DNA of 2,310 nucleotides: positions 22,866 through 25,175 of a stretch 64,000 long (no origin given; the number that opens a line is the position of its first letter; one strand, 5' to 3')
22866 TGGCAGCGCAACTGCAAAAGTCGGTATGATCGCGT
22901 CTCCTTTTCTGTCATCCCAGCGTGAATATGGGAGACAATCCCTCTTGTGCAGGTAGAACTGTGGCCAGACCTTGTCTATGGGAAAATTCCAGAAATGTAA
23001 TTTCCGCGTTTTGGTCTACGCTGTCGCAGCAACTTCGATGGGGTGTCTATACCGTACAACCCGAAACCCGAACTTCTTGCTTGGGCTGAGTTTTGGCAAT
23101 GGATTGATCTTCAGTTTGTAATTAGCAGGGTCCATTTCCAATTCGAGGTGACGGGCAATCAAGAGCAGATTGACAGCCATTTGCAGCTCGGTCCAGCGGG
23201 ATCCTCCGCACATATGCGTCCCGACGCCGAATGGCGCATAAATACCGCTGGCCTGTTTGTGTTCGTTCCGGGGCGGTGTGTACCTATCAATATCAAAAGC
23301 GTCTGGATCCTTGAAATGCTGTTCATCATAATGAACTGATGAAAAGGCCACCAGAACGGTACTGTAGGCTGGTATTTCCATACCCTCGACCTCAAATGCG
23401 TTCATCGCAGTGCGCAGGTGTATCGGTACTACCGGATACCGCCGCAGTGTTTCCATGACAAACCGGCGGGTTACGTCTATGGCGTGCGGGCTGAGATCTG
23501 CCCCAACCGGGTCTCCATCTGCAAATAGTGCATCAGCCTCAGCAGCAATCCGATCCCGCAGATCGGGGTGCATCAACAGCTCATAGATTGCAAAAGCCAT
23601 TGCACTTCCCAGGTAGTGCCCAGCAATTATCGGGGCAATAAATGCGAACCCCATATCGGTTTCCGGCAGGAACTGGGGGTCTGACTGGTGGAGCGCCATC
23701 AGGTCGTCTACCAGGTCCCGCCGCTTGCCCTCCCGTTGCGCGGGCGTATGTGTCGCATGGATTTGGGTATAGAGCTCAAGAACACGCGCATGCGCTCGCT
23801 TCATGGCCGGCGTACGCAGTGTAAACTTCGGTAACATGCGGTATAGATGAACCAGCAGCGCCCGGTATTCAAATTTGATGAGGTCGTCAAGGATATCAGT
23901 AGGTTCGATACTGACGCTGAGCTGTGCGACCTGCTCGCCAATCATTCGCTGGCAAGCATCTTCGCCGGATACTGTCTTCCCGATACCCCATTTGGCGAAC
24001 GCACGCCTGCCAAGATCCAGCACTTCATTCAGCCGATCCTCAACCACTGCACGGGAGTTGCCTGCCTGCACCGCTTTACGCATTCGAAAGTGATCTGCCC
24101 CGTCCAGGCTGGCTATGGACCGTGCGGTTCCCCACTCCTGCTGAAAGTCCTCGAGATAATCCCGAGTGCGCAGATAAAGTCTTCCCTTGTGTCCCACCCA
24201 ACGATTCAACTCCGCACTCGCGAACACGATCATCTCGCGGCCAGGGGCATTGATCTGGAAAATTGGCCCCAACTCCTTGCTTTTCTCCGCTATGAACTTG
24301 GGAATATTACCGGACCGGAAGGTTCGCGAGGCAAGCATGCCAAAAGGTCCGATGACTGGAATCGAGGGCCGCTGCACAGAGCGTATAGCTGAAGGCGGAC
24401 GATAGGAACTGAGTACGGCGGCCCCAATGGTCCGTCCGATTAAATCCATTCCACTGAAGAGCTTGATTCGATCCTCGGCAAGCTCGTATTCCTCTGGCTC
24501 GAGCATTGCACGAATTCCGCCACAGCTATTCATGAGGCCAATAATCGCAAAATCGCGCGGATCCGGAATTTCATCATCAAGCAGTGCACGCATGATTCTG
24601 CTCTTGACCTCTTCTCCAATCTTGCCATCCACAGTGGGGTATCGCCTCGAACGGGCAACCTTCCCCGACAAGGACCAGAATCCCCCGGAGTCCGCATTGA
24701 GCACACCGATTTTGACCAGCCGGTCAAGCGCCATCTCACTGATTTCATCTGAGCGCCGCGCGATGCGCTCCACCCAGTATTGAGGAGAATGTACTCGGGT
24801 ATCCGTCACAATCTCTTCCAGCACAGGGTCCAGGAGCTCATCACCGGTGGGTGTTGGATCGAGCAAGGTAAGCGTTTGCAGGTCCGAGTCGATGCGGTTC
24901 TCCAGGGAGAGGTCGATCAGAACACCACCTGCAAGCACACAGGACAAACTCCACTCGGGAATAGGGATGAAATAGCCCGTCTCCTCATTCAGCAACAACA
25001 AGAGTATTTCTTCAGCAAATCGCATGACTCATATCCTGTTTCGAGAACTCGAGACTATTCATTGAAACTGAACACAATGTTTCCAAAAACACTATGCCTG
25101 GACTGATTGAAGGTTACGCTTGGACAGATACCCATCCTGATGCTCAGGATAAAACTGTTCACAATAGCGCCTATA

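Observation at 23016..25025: GPP34/GOLPH3-like domain fused in frame to a cytochrome P450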

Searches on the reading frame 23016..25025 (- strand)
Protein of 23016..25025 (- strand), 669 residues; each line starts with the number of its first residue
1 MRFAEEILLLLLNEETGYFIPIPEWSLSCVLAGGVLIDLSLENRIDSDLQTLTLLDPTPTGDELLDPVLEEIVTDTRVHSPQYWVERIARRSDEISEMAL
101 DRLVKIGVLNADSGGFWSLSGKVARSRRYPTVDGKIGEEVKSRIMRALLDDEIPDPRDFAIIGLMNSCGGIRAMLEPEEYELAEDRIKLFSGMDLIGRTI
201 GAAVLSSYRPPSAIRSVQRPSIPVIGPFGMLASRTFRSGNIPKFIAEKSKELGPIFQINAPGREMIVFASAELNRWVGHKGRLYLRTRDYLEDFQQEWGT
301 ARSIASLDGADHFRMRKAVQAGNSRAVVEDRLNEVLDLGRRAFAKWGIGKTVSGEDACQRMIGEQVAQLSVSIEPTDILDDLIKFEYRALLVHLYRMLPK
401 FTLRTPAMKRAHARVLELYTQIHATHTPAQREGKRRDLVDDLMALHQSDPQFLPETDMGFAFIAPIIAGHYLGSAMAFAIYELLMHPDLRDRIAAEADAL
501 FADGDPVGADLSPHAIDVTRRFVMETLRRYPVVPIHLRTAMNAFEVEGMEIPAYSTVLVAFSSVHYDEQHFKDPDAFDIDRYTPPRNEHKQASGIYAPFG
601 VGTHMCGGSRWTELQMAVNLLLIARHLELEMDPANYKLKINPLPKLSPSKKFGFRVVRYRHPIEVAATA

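Call 3: search_protein_families(library=pfam, proteins=[window:23016-25025:-], max_evalue=0.1)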
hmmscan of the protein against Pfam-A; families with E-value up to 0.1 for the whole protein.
window:23016-25025:- (669 aa): 2 families
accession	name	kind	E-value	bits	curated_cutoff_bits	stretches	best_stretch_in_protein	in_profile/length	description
PF00067.27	p450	-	5.7e-38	131.3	22.8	2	400-644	201-449/462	Cytochrome P450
PF05719.16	GPP34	-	1.5e-33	117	29.1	1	4-190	2-182/201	Golgi phosphoprotein 3 (GPP34)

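Call 4: search_protein_families(library=ncbifam, proteins=[window:23016-25025:-], max_evalue=0.1)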
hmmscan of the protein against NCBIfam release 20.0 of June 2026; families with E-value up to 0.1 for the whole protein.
window:23016-25025:- (669 aa): 9 families
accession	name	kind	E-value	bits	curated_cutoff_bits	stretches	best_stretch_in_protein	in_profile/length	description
NF045812.1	PentlenOxigase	equivalog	2.8e-23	82.5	800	1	310-633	89-415/444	pentalenene oxygenase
NF051859.1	AlbFlvMonOxTrpSyn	equivalog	9.3e-23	80.5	700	1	302-631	98-431/457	bifunctional albaflavenone monooxygenase/terpene synthase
NF050147.1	aminopyruv_ApyO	equivalog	6e-19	68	525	1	303-648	79-417/444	RiPP biosynthesis cytochrome P450 ApyO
TIGR04538.1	P450_cycloAA_1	subfamily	1.4e-11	43.9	500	1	518-621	257-360/395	cytochrome P450, cyclodipeptide synthase-associated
TIGR04515.1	P450_rel_GT_act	subfamily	1.1e-09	38.1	343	1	521-590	262-331/386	P450-derived glycosyltransferase activator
NF041802.1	P450_SolI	exception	2.7e-09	36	850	1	521-619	298-387/424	solanimycin biosynthesis cytochrome P450 SolI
NF053744.1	FAProxCypCBc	equivalog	1.4e-07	30.5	600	1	518-650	275-407/416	CYP152 family fatty-acid peroxygenase CypC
NF041177.1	Cyp119_Thmprot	equivalog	0.00012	21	680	1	521-621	244-334/368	cytochrome P450 Cyp119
TIGR04458.1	CYP450_TxtE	equivalog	0.00081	18.1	500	1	536-617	293-365/403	4-nitrotryptophan synthase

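Call 6: find_homologous_proteins(query=window:23016-25025:-)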
Query window:23016-25025:- (669 aa): 1636 proteins with E <= 0.001 among 8000 candidates; the best 120 are listed.
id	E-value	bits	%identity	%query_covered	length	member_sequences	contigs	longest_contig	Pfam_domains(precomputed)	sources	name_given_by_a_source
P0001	0.0e+0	1434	94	100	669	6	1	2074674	PF05719.17,PF00067.28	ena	-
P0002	0.0e+0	1328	85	100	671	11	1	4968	PF05719.17,PF00067.28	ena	-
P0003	0.0e+0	1265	81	100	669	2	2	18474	PF05719.17,PF00067.28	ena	-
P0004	0.0e+0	1261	80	100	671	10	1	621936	PF05719.17,PF00067.28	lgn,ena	-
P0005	0.0e+0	1248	80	100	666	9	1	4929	PF05719.17,PF00067.28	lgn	-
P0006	0.0e+0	1230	78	100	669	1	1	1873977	PF05719.17,PF00067.28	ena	-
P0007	0.0e+0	1221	78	99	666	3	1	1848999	PF05719.17,PF00067.28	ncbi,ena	-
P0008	0.0e+0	1209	77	100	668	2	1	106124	PF05719.17,PF00067.28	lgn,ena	-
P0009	0.0e+0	1195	77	100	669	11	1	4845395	PF05719.17,PF00067.28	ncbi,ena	-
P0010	0.0e+0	1184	75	100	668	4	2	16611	PF05719.17,PF00067.28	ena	-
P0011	0.0e+0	1182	76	100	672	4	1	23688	PF05719.17,PF00067.28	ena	-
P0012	0.0e+0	1178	76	100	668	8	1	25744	PF05719.17,PF00067.28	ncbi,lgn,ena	-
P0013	0.0e+0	1172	76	99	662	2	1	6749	PF05719.17,PF00067.28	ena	-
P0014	0.0e+0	1157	74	99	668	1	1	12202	PF05719.17,PF00067.28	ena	-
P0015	0.0e+0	1154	74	99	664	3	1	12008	PF05719.17,PF00067.28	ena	-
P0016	0.0e+0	1138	73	99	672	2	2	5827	PF05719.17,PF00067.28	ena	-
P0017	0.0e+0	1136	73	99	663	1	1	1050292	PF05719.17,PF00067.28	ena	-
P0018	0.0e+0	1133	72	100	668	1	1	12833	PF05719.17,PF00067.28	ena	-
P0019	0.0e+0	1130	72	100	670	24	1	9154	PF05719.17,PF00067.28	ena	-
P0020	0.0e+0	1130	72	100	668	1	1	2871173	PF05719.17,PF00067.28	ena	-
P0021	0.0e+0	1116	72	99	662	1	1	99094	PF05719.17,PF00067.28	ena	-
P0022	0.0e+0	1108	71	99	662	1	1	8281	PF05719.17,PF00067.28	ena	-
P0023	0.0e+0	1107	70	100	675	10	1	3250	PF05719.17,PF00067.28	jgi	-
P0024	0.0e+0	1107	72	99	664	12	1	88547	PF05719.17,PF00067.28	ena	-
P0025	0.0e+0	1102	71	99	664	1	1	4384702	PF05719.17,PF00067.28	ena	-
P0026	0.0e+0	1101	70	99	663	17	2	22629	PF05719.17,PF00067.28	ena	-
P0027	0.0e+0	1099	69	100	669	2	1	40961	PF05719.17,PF00067.28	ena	-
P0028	0.0e+0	1098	70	100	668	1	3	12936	PF05719.17,PF00067.28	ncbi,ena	-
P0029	0.0e+0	1098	70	100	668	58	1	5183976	PF05719.17,PF00067.28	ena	-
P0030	0.0e+0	1096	75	94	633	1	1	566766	PF05719.17,PF00067.28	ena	-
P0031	0.0e+0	1095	69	100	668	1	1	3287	PF05719.17,PF00067.28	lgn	-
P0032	0.0e+0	1094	69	100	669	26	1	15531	PF05719.17,PF00067.28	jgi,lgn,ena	-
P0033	0.0e+0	1092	70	99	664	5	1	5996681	PF05719.17,PF00067.28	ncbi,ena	-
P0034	0.0e+0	1092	68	100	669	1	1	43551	PF05719.17,PF00067.28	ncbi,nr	ncbi:MAG: cytochrome P450 [Halieaceae bacterium]|nr:cytochrome P450 [Halieaceae bacterium]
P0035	0.0e+0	1091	71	99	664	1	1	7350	PF05719.17,PF00067.28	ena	-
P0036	0.0e+0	1090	68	100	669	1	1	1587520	PF05719.17,PF00067.28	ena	-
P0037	0.0e+0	1089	69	100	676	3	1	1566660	PF05719.17,PF00067.28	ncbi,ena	-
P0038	0.0e+0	1088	70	99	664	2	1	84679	PF05719.17,PF00067.28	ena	-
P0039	0.0e+0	1088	69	100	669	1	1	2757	PF05719.17,PF00067.28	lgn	-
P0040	0.0e+0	1086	70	99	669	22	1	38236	PF05719.17,PF00067.28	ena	-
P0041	0.0e+0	1086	70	100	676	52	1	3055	PF05719.17,PF00067.28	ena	-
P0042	0.0e+0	1086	69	100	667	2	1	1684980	PF05719.17,PF00067.28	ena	-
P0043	0.0e+0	1085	70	100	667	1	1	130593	PF05719.17,PF00067.28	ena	-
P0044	0.0e+0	1084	69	99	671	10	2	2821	PF05719.17,PF00067.28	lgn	-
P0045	0.0e+0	1084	69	100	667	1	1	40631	PF05719.17,PF00067.28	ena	-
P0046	0.0e+0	1084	69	100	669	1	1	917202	PF05719.17,PF00067.28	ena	-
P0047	0.0e+0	1083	69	100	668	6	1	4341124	PF05719.17,PF00067.28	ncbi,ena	-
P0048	0.0e+0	1082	70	99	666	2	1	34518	PF05719.17,PF00067.28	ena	-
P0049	0.0e+0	1080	69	100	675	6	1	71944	PF05719.17,PF00067.28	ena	-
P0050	0.0e+0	1077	69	100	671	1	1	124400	PF05719.17,PF00067.28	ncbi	-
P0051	0.0e+0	1076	69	100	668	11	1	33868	PF05719.17,PF00067.28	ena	-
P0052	0.0e+0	1075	69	99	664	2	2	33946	PF05719.17,PF00067.28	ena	-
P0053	0.0e+0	1075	68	100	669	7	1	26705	PF05719.17,PF00067.28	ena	-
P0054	0.0e+0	1073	68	100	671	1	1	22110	PF05719.17,PF00067.28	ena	-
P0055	0.0e+0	1071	69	100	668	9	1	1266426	PF05719.17,PF00067.28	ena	-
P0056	0.0e+0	1071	69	100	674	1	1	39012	PF05719.17,PF00067.28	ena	-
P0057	0.0e+0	1070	68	100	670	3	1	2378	PF05719.17,PF00067.28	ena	-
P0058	0.0e+0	1069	68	99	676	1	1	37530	PF05719.17,PF00067.28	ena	-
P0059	0.0e+0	1069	69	99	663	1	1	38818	PF05719.17,PF00067.28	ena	-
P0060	0.0e+0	1069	68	100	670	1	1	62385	PF05719.17,PF00067.28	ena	-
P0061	0.0e+0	1067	69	100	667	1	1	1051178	PF05719.17,PF00067.28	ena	-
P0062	0.0e+0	1066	67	100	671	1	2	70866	PF05719.17,PF00067.28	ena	-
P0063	0.0e+0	1064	68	97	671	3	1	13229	PF05719.17,PF00067.28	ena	-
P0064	0.0e+0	1062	67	100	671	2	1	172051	PF05719.17,PF00067.28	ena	-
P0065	0.0e+0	1061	68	99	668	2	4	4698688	PF05719.17,PF00067.28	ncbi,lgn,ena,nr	ncbi:MAG: cytochrome P450 [Gammaproteobacteria bacterium]|nr:cytochrome P450 [Gammaproteobacteria ba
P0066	0.0e+0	1061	68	99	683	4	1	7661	PF05719.17,PF00067.28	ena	-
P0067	0.0e+0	1060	68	100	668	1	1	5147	PF05719.17,PF00067.28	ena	-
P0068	0.0e+0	1059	67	98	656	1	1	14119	PF05719.17,PF00067.28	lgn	-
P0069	0.0e+0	1058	67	99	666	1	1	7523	PF05719.17,PF00067.28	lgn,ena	-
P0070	0.0e+0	1058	68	99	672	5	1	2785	PF05719.17,PF00067.28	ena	-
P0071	0.0e+0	1057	67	100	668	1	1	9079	PF05719.17,PF00067.28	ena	-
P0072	0.0e+0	1056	68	99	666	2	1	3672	PF05719.17,PF00067.28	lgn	-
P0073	0.0e+0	1056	68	99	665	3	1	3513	PF05719.17,PF00067.28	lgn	-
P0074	0.0e+0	1055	68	99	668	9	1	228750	PF05719.17,PF00067.28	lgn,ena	-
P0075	0.0e+0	1054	67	100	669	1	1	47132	PF05719.17,PF00067.28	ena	-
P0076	0.0e+0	1054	68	99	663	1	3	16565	PF05719.17,PF00067.28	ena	-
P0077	0.0e+0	1051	67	99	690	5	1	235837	PF05719.17,PF00067.28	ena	-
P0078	0.0e+0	1051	68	99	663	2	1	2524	PF05719.17,PF00067.28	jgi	jgi:cytochrome P450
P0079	0.0e+0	1049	67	100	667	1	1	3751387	PF05719.17,PF00067.28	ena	-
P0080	0.0e+0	1049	67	100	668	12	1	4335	PF05719.17,PF00067.28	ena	-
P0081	0.0e+0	1048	68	99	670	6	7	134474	PF05719.17,PF00067.28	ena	-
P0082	0.0e+0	1047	67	99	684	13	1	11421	PF05719.17,PF00067.28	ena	-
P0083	0.0e+0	1046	67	100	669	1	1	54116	PF05719.17,PF00067.28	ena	-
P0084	0.0e+0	1046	67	100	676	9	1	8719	PF05719.17,PF00067.28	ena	-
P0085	0.0e+0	1046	66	100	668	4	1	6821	PF05719.17,PF00067.28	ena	-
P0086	0.0e+0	1045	67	97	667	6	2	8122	PF05719.17,PF00067.28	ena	-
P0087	0.0e+0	1044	66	100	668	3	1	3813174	PF05719.17,PF00067.28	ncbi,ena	-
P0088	0.0e+0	1042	66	100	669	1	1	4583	PF05719.17,PF00067.28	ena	-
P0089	0.0e+0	1042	67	99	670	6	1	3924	PF05719.17,PF00067.28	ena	-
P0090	0.0e+0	1039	67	100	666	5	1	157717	PF05719.17,PF00067.28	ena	-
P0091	0.0e+0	1038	66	100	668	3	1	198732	PF05719.17,PF00067.28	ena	-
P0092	0.0e+0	1036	66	100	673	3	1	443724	PF05719.17,PF00067.28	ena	-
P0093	0.0e+0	1035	68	99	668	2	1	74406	PF05719.17,PF00067.28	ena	-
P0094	0.0e+0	1034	65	100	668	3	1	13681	PF05719.17,PF00067.28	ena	-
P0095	0.0e+0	1032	66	100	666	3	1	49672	PF05719.17,PF00067.28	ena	-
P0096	0.0e+0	1032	67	99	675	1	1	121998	PF05719.17,PF00067.28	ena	-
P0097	0.0e+0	1031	67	99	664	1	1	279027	PF05719.17,PF00067.28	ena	-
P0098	0.0e+0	1030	66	99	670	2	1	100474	PF05719.17,PF00067.28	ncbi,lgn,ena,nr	ncbi:MAG: cytochrome P450 [Bryobacterales bacterium]|nr:cytochrome P450 [Bryobacterales bacterium]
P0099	0.0e+0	1028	66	98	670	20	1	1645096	PF05719.17,PF00067.28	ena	-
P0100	0.0e+0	1028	66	99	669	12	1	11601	PF05719.17,PF00067.28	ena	-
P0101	0.0e+0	1027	67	99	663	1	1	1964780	PF05719.17,PF00067.28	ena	-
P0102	0.0e+0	1027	69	95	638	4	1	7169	PF05719.17,PF00067.28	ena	-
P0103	0.0e+0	1027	66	100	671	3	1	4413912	PF05719.17,PF00067.28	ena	-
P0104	0.0e+0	1025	67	99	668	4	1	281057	PF05719.17,PF00067.28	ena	-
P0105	0.0e+0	1023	66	99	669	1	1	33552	PF05719.17,PF00067.28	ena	-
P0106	0.0e+0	1022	65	99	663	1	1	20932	PF05719.17,PF00067.28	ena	-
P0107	0.0e+0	1020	65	100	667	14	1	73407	PF05719.17,PF00067.28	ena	-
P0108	0.0e+0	1020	65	99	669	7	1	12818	PF05719.17,PF00067.28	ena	-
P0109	0.0e+0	1019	65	99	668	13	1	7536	PF05719.17,PF00067.28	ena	-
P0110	0.0e+0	1018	66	99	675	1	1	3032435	PF05719.17,PF00067.28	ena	-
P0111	0.0e+0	1017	65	100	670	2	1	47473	PF05719.17,PF00067.28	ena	-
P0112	0.0e+0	1017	64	100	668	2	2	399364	PF05719.17,PF00067.28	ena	-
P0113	0.0e+0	1016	64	99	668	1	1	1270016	PF05719.17,PF00067.28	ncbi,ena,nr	ncbi:MAG: cytochrome P450 [Acidobacteriota bacterium]|nr:cytochrome P450 [Acidobacteriota bacterium]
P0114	0.0e+0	1016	65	99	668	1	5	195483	PF05719.17,PF00067.28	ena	-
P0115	0.0e+0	1015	64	99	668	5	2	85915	PF05719.17,PF00067.28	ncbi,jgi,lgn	-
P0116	0.0e+0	1015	66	99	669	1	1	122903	PF05719.17,PF00067.28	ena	-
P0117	0.0e+0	1013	65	100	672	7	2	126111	PF05719.17,PF00067.28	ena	-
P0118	0.0e+0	1013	64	99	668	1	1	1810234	PF05719.17,PF00067.28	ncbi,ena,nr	ncbi:MAG: cytochrome P450 [Acidobacteriota bacterium]|nr:cytochrome P450 [Acidobacteriota bacterium]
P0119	0.0e+0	1011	65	99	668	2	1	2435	PF05719.17,PF00067.28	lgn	-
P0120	1.9e-298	1010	65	98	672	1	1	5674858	PF05719.17,PF00067.28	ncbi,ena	-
